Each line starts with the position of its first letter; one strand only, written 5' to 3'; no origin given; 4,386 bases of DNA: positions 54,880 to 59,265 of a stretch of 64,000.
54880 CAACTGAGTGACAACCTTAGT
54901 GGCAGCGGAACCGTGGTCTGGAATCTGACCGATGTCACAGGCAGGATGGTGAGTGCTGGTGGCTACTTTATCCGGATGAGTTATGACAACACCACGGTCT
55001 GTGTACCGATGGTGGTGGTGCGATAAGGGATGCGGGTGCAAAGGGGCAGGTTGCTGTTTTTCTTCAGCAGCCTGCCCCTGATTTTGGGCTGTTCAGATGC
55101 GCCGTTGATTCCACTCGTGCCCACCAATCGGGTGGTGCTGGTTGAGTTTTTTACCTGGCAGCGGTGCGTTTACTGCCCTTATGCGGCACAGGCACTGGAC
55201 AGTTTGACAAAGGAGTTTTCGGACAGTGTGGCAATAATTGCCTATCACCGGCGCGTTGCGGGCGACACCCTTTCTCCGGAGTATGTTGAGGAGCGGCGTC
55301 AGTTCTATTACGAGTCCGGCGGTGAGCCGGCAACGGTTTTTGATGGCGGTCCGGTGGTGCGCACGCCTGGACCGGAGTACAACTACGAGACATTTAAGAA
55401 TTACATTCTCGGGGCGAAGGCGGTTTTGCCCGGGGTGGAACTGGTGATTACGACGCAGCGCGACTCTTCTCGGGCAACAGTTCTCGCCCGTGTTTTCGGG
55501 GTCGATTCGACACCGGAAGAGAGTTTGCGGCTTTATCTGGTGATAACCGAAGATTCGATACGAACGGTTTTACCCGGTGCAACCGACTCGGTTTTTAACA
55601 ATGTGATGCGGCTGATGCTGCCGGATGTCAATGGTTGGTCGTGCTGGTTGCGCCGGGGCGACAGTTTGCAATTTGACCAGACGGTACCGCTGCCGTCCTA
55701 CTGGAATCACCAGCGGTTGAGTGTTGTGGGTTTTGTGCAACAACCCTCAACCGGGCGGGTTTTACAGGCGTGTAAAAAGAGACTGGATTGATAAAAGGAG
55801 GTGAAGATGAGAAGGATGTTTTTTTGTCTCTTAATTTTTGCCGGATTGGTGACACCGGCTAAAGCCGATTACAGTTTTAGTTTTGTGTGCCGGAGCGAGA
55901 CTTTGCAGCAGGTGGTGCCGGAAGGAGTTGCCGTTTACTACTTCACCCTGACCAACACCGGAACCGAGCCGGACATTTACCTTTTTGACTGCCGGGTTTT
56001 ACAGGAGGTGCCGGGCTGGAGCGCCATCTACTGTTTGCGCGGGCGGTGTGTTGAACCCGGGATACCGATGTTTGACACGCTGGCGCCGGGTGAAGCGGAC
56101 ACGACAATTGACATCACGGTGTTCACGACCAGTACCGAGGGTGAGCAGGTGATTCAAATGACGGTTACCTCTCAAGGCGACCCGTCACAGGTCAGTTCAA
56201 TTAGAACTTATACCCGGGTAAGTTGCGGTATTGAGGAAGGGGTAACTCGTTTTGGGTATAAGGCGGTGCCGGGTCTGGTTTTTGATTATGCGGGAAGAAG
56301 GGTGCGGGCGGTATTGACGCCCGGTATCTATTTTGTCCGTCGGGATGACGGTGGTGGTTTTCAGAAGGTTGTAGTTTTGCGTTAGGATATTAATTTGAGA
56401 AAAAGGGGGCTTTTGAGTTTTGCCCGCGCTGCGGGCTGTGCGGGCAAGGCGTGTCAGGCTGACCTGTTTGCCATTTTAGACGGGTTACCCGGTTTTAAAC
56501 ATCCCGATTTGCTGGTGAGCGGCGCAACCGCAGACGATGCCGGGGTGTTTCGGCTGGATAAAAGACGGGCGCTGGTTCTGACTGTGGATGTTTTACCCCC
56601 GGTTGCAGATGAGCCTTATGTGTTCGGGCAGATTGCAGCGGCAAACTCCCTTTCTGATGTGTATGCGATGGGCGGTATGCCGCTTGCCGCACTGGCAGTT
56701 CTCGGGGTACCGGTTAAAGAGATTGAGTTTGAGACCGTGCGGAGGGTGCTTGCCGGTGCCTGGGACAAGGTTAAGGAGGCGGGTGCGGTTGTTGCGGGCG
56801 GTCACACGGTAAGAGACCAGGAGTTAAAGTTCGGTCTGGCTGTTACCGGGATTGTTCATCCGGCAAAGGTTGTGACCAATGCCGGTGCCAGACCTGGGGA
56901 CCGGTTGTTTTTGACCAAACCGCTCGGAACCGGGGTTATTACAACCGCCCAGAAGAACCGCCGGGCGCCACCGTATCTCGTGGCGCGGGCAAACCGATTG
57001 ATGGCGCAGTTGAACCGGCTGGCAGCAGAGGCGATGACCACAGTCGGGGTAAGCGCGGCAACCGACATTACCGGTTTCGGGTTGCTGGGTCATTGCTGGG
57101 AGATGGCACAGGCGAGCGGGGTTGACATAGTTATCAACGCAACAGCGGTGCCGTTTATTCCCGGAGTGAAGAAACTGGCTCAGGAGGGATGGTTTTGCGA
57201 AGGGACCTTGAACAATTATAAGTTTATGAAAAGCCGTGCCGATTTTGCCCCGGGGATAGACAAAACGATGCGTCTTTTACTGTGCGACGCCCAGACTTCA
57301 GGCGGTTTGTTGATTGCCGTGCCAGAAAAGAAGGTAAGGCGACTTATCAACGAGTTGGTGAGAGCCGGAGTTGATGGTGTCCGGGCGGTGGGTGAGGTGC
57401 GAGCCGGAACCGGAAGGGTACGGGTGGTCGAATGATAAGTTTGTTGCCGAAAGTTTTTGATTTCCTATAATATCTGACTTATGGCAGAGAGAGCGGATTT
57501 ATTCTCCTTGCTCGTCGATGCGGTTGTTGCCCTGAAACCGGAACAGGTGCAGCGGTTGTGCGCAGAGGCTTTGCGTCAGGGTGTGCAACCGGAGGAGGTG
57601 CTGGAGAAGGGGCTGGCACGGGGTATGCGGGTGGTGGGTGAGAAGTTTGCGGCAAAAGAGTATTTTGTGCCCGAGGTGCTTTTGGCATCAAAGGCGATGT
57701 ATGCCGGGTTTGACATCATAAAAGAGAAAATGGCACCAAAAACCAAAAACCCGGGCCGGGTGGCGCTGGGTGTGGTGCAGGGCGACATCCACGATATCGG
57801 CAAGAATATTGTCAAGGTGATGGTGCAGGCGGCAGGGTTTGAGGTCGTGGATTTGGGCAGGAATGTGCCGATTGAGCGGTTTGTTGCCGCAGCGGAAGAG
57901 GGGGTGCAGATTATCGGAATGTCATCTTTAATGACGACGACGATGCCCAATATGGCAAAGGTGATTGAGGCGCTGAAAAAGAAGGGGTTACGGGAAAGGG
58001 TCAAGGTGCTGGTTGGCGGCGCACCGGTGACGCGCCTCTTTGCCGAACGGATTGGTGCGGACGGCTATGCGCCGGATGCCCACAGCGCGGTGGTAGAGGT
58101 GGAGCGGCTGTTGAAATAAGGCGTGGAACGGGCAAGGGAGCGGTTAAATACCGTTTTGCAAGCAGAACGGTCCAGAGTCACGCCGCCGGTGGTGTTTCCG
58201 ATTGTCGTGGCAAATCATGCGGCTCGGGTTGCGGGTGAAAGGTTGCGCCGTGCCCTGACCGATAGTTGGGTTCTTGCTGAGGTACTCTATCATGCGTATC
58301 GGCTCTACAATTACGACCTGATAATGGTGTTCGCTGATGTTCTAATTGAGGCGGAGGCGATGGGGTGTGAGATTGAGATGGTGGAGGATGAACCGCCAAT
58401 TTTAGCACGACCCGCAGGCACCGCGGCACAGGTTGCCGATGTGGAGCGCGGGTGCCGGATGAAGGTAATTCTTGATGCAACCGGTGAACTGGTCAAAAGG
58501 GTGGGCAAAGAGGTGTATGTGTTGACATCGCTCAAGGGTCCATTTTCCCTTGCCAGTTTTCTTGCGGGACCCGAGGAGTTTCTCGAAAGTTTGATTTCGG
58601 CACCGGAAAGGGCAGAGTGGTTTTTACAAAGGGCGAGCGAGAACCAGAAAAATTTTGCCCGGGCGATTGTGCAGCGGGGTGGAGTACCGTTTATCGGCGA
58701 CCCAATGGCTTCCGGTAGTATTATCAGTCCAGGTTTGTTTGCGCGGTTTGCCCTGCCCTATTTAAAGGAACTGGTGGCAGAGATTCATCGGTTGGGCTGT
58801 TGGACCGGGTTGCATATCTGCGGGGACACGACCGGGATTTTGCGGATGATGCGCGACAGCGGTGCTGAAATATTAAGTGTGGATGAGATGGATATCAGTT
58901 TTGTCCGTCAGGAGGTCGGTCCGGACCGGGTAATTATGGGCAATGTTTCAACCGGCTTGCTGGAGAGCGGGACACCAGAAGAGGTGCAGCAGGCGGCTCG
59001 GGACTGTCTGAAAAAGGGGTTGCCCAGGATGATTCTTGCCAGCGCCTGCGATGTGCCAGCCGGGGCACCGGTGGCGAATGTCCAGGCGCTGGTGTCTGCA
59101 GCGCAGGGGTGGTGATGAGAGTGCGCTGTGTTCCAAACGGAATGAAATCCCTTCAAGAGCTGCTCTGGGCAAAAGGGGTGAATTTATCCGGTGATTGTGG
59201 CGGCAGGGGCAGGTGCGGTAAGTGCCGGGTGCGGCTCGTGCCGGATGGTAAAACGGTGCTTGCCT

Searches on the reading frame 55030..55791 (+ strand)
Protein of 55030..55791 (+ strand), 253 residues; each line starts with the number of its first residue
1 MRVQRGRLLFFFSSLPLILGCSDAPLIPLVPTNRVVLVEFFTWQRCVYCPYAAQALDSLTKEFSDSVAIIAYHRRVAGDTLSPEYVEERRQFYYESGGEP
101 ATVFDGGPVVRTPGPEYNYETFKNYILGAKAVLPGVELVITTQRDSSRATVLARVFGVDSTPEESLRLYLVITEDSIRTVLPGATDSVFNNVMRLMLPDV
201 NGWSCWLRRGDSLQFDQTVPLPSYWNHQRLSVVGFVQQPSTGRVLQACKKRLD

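Call 23: search_protein_families(library=ncbifam, proteins=[window:55030-55791:+], max_evalue=0.00001)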
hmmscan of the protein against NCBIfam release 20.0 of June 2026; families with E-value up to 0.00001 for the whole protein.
window:55030-55791:+ (253 aa): 2 families
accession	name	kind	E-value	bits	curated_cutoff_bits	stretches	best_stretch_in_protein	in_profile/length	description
NF033782.1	lipoprot_Omp28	subfamily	3.7e-17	62.4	150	1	28-252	32-261/264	Omp28 family outer membrane lipoprotein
NF045500.1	Omp28_seleno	equivalog_domain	1.8e-11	44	200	1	32-250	37-266/377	Omp28-related selenoprotein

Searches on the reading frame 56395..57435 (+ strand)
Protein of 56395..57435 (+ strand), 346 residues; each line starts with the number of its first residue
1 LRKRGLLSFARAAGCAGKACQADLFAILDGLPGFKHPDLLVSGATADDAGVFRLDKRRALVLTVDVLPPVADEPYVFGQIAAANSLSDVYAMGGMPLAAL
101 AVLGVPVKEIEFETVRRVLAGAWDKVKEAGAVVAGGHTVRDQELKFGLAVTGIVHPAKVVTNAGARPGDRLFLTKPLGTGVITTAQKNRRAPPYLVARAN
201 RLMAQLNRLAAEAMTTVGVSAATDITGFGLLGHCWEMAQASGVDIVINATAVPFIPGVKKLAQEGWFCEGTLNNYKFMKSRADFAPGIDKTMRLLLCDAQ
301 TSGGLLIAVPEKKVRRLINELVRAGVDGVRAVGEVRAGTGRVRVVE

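Call 23: search_protein_families(library=ncbifam, proteins=[window:56395-57435:+], max_evalue=0.00001)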
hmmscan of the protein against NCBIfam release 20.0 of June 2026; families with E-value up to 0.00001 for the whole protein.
window:56395-57435:+ (346 aa): 15 families
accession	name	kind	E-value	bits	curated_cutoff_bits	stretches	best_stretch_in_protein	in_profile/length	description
TIGR00476.1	selD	equivalog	1.9e-106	355.8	125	1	7-313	3-310/311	selenide, water dikinase SelD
NF002098.0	PRK00943.1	equivalog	6.3e-94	314.7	299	1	6-340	8-340/347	selenide, water dikinase SelD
NF010705.0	PRK14105.1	equivalog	4.3e-52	177.1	291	2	6-180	8-180/345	selenide, water dikinase SelD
TIGR04369.1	fusion_not_SelD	hypoth_equivalog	2.7e-40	138.2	700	1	13-320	356-692/701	oxidoreductase/SelD-related fusion protein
TIGR01379.1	thiL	equivalog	4.9e-31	107.9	184.15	1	43-263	21-247/320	thiamine-phosphate kinase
NF004351.0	PRK05731.1-4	equivalog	9.3e-22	77.5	324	1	73-263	70-258/321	thiamine-phosphate kinase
TIGR04049.1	AIR_rel_sll0787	hypoth_equivalog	6e-19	68.2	321.3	1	44-259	41-248/318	sll0787 family AIR synthase-like protein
NF004353.0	PRK05731.2-2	equivalog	1.7e-14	53.6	301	1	44-263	17-236/311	thiamine-phosphate kinase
TIGR03267.1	methan_mark_2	hypoth_equivalog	8.9e-14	51.3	365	1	45-253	43-247/323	methanogenesis marker 2 protein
TIGR04050.1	MSMEG_0567_Cter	hypoth_equivalog_domain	3.4e-10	39.9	312.2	1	19-254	7-228/296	MSMEG_0567/sll0787 family protein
TIGR02124.1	hypE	equivalog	1.9e-09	36.9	251.6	1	46-262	33-253/332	hydrogenase expression/formation protein HypE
NF004350.0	PRK05731.1-1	equivalog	3.2e-09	36.1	441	1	60-259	42-246/325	thiamine-phosphate kinase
NF004354.0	PRK05731.2-3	equivalog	4.6e-07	29.5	204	1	84-180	56-150/273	thiamine-phosphate kinase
TIGR01736.1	FGAM_synth_II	equivalog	2.1e-06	26.4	525.75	0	46-138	418-515/718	phosphoribosylformylglycinamidine synthase subunit PurL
NF002290.1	PRK01213.1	equivalog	8.9e-06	24.1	648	0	46-137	423-518/723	phosphoribosylformylglycinamidine synthase subunit PurL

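Call 73: find_related_loci(query=window:56395-57435:+, collection=metagenome_contigs, flank=10000)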
Query window:56395-57435:+ (346 aa) in metagenome_contigs; peptide patterns used: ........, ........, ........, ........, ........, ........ (x = any residue, [..] = any of these).
389 stretches matched a pattern; 181 encode a relative of the query (tblastn E <= 1e-3); the best 80 are kept; 80 distinct loci.
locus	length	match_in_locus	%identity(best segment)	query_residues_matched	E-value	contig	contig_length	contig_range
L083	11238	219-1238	84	1-340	0e+0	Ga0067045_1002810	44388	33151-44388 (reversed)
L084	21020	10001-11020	84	1-340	0e+0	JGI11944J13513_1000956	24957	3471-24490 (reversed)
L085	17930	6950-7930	85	1-327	0e+0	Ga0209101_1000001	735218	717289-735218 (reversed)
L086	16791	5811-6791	85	1-327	0e+0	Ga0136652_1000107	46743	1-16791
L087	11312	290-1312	66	2-344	7e-146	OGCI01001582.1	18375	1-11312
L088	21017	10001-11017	65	6-344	2e-142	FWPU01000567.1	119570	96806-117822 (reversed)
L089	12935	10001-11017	64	6-344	3e-140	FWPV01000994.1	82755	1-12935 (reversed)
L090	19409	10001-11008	63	9-344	1e-135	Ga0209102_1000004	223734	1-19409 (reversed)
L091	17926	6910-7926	62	6-344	9e-131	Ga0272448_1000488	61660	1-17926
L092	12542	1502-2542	51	1-346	3e-101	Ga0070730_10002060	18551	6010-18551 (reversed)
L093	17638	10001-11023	49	6-346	1e-92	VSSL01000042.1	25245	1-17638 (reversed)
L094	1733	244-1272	48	3-344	5e-96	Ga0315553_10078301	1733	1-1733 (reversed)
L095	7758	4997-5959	49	13-335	1e-90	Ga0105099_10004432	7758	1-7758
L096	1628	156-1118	49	13-335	3e-96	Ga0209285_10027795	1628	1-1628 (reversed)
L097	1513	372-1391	45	2-335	2e-95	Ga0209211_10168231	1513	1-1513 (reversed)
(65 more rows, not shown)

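Call 81: search_protein_families(library=ncbifam, proteins=[L088:337-1773:+, L088:2929-4029:+, L088:4026-4358:+, L088:4360-4884:+, L088:4881-5294:+, L088:5077-5730:+, L088:5684-6526:+, L088:6794-8599:+, L088:8601-9374:+, L088:9377-9973:+], max_evalue=0.00001)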
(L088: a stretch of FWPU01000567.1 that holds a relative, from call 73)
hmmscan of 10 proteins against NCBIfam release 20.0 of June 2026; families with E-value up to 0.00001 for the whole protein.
L088:337-1773:+ (478 aa): 1 family
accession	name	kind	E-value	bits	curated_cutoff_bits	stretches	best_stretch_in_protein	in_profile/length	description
NF053835.1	PDIAV_lipo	equivalog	1.1e-07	31.6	90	0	93-175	37-108/458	PDIAV motif-containing lipoprotein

L088:2929-4029:+ (366 aa): 2 families
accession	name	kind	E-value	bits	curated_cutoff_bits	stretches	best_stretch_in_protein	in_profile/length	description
NF040735.1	SBP_SaoX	equivalog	4.2e-14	52.4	300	1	76-298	38-243/330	ABC transporter substrate-binding subunit SaoX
TIGR01728.1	SsuA_fam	subfamily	3e-13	49.6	163.5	1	67-334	30-275/290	aliphatic sulfonate ABC transporter substrate-binding protein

L088:4026-4358:+ (110 aa): 2 families
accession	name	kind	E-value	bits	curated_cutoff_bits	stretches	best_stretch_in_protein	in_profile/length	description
NF040733.1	ABC_perm_U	equivalog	5.4e-10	39.2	295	1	20-99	11-86/251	ABC transporter permease subunit SaoP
NF007545.0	PRK10160.1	equivalog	1.3e-06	28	342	1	23-99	31-108/275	taurine ABC transporter permease TauC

L088:4360-4884:+ (174 aa): 16 families
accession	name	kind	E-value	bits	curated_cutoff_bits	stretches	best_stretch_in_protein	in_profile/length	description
TIGR01183.1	ntrB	equivalog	3.6e-30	105.2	209.05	1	32-159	73-199/202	nitrate ABC transporter permease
NF040733.1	ABC_perm_U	equivalog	1.3e-29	103.4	295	1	42-171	122-250/251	ABC transporter permease subunit SaoP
NF007545.0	PRK10160.1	equivalog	4.7e-25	88.5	342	1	36-173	138-274/275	taurine ABC transporter permease TauC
NF008470.0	PRK11365.1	equivalog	1.8e-21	76.7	347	1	36-171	120-254/263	aliphatic sulfonate ABC transporter permease SsuC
NF008196.0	PRK10952.1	equivalog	2.3e-10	39.9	439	1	40-164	208-330/356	glycine betaine/L-proline ABC transporter permease ProW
TIGR03416.1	ABC_choXWV_perm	equivalog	1.2e-09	38.1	363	1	42-142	153-250/267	choline ABC transporter permease subunit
TIGR02139.1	permease_CysT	equivalog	4.6e-09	36.3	246.1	1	40-159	132-258/265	sulfate ABC transporter permease subunit CysT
TIGR00974.1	3a0107s02c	equivalog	2.1e-08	33.7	193.45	1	54-106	142-195/272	phosphate ABC transporter permease PstA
TIGR02138.1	phosphate_pstC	equivalog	4.1e-08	32.6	196.45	1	60-121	172-233/296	phosphate ABC transporter permease subunit PstC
NF008208.0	PRK10971.1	equivalog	1.8e-07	31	415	1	25-104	130-204/277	sulfate/thiosulfate ABC transporter permease CysT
TIGR02141.1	modB_ABC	equivalog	4.3e-07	29.8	182.6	1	53-150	92-196/208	molybdate ABC transporter permease subunit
TIGR03226.1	PhnU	equivalog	8.7e-07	28.7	283.45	1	46-152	187-289/311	2-aminoethylphosphonate ABC transporter permease subunit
TIGR00969.1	3a0106s02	subfamily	1.2e-06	28.2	240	1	53-106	155-209/272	sulfate ABC transporter permease subunit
NF011624.0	PRK15050.1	equivalog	1.3e-06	27.8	247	1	46-102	169-223/297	2-aminoethylphosphonate ABC transporter permease subunit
NF040932.1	ABC_arch_GlcU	equivalog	3.2e-06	27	340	1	32-101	126-194/272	glucose ABC transporter permease GlcU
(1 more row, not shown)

L088:4881-5294:+ (137 aa): 135 families (the best 25 are shown)
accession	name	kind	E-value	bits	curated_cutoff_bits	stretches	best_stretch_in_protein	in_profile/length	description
TIGR03265.1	PhnT2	equivalog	2.5e-32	112.5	457.7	1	22-130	15-126/353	putative 2-aminoethylphosphonate ABC transporter ATP-binding protein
NF040729.1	ABC_ATP_SaoA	equivalog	1.6e-30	106.3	360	1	7-126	2-120/248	ABC transporter ATP-binding protein SaoA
NF008513.0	PRK11432.1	equivalog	2.4e-30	105.6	496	1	24-131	19-129/351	ferric ABC transporter ATP-binding protein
TIGR00968.1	3a0106s01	subfamily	5.9e-29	101.3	342.75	1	23-130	12-122/237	sulfate ABC transporter ATP-binding protein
NF006987.0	PRK09452.1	equivalog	1.3e-28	99.8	482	1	8-129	19-138/378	spermidine/putrescine ABC transporter ATP-binding protein PotA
NF008421.0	PRK11248.1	equivalog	1.7e-28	99.8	357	1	21-131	13-121/255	taurine ABC transporter ATP-binding subunit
NF008653.0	PRK11650.1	subfamily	5.2e-28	98.1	432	1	7-121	4-117/357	sn-glycerol-3-phosphate ABC transporter ATP-binding protein UgpC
NF040933.2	ABC_arch_GlcV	equivalog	2e-27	96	450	1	7-122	3-125/357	glucose ABC transporter ATP-binding protein GlcV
NF043075.1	MMSYN1_0197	equivalog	1.8e-25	89.6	550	1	23-130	14-124/341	spermidine/putrescine ABC transporter ATP-binding protein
TIGR01187.1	potA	subfamily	4e-25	88.6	355.6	1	42-130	1-92/325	polyamine ABC transporter ATP-binding protein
NF008233.0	PRK11000.1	equivalog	5.2e-25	88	568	1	24-121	16-116/369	maltose/maltodextrin ABC transporter ATP-binding protein MalK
TIGR02314.1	ABC_MetN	equivalog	2.8e-24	85.7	499.7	1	7-128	2-130/343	methionine ABC transporter ATP-binding protein MetN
TIGR01184.1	ntrCD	subfamily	1.6e-23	83.5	291.8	1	27-127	1-103/230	nitrate ABC transporter ATP-binding protein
TIGR02673.1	FtsE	equivalog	3.1e-23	82.6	264.85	1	22-128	13-127/214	cell division ATP-binding protein FtsE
NF008621.0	PRK11607.1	equivalog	3.3e-23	82.1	613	1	6-127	19-138/377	putrescine ABC transporter ATP-binding subunit PotG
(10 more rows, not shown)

L088:5077-5730:+ (217 aa): 162 families (the best 25 are shown)
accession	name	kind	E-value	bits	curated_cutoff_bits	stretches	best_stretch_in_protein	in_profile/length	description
NF040729.1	ABC_ATP_SaoA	equivalog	9.7e-38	130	360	1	63-187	122-246/248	ABC transporter ATP-binding protein SaoA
TIGR01184.1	ntrCD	subfamily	7.7e-37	127.1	291.8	1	57-171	98-213/230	nitrate ABC transporter ATP-binding protein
NF008421.0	PRK11248.1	equivalog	3.6e-33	115.1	357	1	56-164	111-219/255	taurine ABC transporter ATP-binding subunit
TIGR01186.1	proV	subfamily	1.6e-31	109.7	326.6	1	54-157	110-213/363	betaine/proline/choline family ABC transporter ATP-binding protein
TIGR03415.1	ABC_choXWV_ATP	equivalog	6.4e-31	107.7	483.75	1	59-157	150-246/382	choline ABC transporter ATP-binding protein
TIGR03265.1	PhnT2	equivalog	2.4e-28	99.4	457.7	1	18-157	79-218/353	putative 2-aminoethylphosphonate ABC transporter ATP-binding protein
NF040840.2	tungstate_WtpC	equivalog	3.4e-27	95.6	440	1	52-173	109-230/347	tungstate ABC transporter ATP-binding protein WtpC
NF008420.0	PRK11247.1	equivalog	9.1e-27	93.8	395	1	53-175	113-233/257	aliphatic sulfonates ABC transporter ATP-binding protein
TIGR01187.1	potA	subfamily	1.1e-26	93.7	355.6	1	61-149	88-176/325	polyamine ABC transporter ATP-binding protein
NF006987.0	PRK09452.1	equivalog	3.2e-25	88.6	482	1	63-149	137-223/378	spermidine/putrescine ABC transporter ATP-binding protein PotA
TIGR00968.1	3a0106s01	subfamily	4.8e-25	88.5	342.75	1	59-154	116-209/237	sulfate ABC transporter ATP-binding protein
NF043075.1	MMSYN1_0197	equivalog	6e-25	87.9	550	1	59-150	118-209/341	spermidine/putrescine ABC transporter ATP-binding protein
NF008105.0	PRK10851.1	equivalog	8.9e-25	87.1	502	1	61-179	124-242/362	sulfate/thiosulfate ABC transporter ATP-binding protein CysA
TIGR03258.1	PhnT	equivalog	2.7e-24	85.9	499.15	1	61-173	126-239/359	2-aminoethylphosphonate ABC transport system ATP-binding subunit PhnT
TIGR04521.1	ECF_ATPase_2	equivalog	1.1e-23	83.7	330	1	65-149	136-220/279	energy-coupling factor transporter ATPase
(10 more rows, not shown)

L088:5684-6526:+ (280 aa): 0 families

L088:6794-8599:+ (601 aa): 6 families
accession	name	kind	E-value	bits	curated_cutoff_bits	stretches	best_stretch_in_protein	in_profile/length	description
NF045500.1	Omp28_seleno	equivalog_domain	1.4e-19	70.8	200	1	22-238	37-266/377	Omp28-related selenoprotein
NF033782.1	lipoprot_Omp28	subfamily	3.5e-12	46.1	150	1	15-240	29-261/264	Omp28 family outer membrane lipoprotein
NF038112.1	myxo_dep_M36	subfamily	3.2e-08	31.2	1500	0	459-500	1125-1167/1604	myxosortase-dependent M36 family metallopeptidase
NF038128.1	choice_anch_J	domain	7.7e-08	32.7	30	1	366-497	15-160/162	choice-of-anchor J domain-containing protein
NF038111.1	rhom_dep_M36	equivalog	9.8e-08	29.9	1700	0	467-498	1131-1162/1315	rhombosortase-dependent M36 family metallopeptidase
TIGR04183.1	Por_Secre_tail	domain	3.7e-06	26.8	23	0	522-599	4-70/72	T9SS type A sorting domain-containing protein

L088:8601-9374:+ (257 aa): 2 families
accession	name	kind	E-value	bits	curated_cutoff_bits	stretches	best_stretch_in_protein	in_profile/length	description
NF033782.1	lipoprot_Omp28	subfamily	1.1e-14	54.2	150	1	27-252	30-260/264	Omp28 family outer membrane lipoprotein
NF045500.1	Omp28_seleno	equivalog_domain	1.2e-12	47.9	200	1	34-252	38-267/377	Omp28-related selenoprotein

L088:9377-9973:+ (198 aa): 0 families

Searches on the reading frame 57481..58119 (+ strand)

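Call 23: search_protein_families(library=ncbifam, proteins=[window:57481-58119:+], max_evalue=0.00001)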
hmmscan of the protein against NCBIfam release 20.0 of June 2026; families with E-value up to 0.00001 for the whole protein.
window:57481-58119:+ (212 aa): 16 families
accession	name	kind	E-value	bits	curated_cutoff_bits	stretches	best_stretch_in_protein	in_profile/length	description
TIGR02370.1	pyl_corrinoid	subfamily_domain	1.2e-61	207.5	215.3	1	12-203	3-197/197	methyltransferase cognate corrinoid protein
NF041607.1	dimeth_corrin_MtbC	equivalog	3e-60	203.2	350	1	11-211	1-203/203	dimethylamine corrinoid protein MtbC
NF047996.1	corrin_MtgC_2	exception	1.5e-55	188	370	1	24-211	21-210/212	glycine betaine-specific corrinoid protein MtgC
NF047995.1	corrinoid_MtgC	exception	3.2e-52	177.2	310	1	6-211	3-213/215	glycine betaine-specific corrinoid protein MtgC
NF040669.1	MtaC2_Meth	equivalog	1.8e-40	139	450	1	11-202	46-237/267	methanol--corrinoid protein MtaC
NF040655.1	MtaC_Meth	equivalog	8.9e-37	126.5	420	1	13-204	41-231/253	methanol--corrinoid protein MtaC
TIGR02082.1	metH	equivalog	1.7e-35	122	1010.85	1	11-197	650-838/1182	methionine synthase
NF007024.0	PRK09490.1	equivalog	7.1e-31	106.9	1497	1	23-186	677-845/1234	methionine synthase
NF002612.0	PRK02261.1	equivalog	1e-12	47.8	110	1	93-181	5-93/148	methylaspartate mutase subunit S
TIGR01501.1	MthylAspMutase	equivalog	5.9e-09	35.8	135.8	1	94-181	4-91/134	methylaspartate mutase subunit S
TIGR00640.1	acid_CoA_mut_C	subfamily_domain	6.9e-09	35.8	57.45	1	96-181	7-92/132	methylmalonyl-CoA mutase C-terminal domain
NF052513.1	TransRegCarH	equivalog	1.6e-08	34.1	400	1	10-194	86-262/274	HTH-type transcriptional repressor CarH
NF045497.1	IsobCoAmut_IcmF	equivalog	2.4e-08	32.3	1500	1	102-183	13-94/1076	fused isobutyryl-CoA mutase/GTPase IcmF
NF040743.1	ornith_mutase_E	equivalog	9.2e-08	30.5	800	1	89-195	593-707/730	D-ornithine 4,5-aminomutase subunit OraE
NF006944.0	PRK09426.1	equivalog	1.1e-07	30.3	876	1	78-181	573-679/721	methylmalonyl-CoA mutase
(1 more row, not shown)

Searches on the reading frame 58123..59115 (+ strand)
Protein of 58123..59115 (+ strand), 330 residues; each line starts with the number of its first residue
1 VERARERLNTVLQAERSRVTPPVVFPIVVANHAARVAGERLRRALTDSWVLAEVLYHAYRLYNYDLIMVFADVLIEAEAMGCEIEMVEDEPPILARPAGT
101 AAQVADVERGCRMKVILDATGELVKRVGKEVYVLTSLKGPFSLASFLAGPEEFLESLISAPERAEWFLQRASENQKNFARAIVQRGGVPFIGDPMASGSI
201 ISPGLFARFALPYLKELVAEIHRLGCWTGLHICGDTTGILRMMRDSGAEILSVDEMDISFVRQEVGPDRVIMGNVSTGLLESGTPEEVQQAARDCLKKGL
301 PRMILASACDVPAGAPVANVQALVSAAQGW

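Call 23: search_protein_families(library=ncbifam, proteins=[window:58123-59115:+], max_evalue=0.00001)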
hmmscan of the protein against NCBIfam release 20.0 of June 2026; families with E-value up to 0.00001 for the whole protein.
window:58123-59115:+ (330 aa): 5 families
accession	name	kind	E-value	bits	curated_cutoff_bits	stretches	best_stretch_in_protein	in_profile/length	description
NF004889.0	PRK06252.1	subfamily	6e-62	209.6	244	1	4-328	6-334/340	methylcobalamin:coenzyme M methyltransferase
TIGR01463.1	mtaA_cmuA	subfamily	2.4e-61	207.9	235.4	1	5-328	6-336/340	MtaA/CmuA family methyltransferase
NF040654.1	MtaA_Meth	equivalog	2.8e-44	151.4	400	1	4-327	3-332/337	methylcobamide:CoM methyltransferase MtaA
NF041608.1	methylcob_mtaseMtbA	equivalog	1.3e-37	129.7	600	1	5-329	7-336/339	methylcobamide:CoM methyltransferase MtbA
TIGR01464.1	hemE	equivalog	5.3e-19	68.4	302.95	1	41-326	39-335/338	uroporphyrinogen decarboxylase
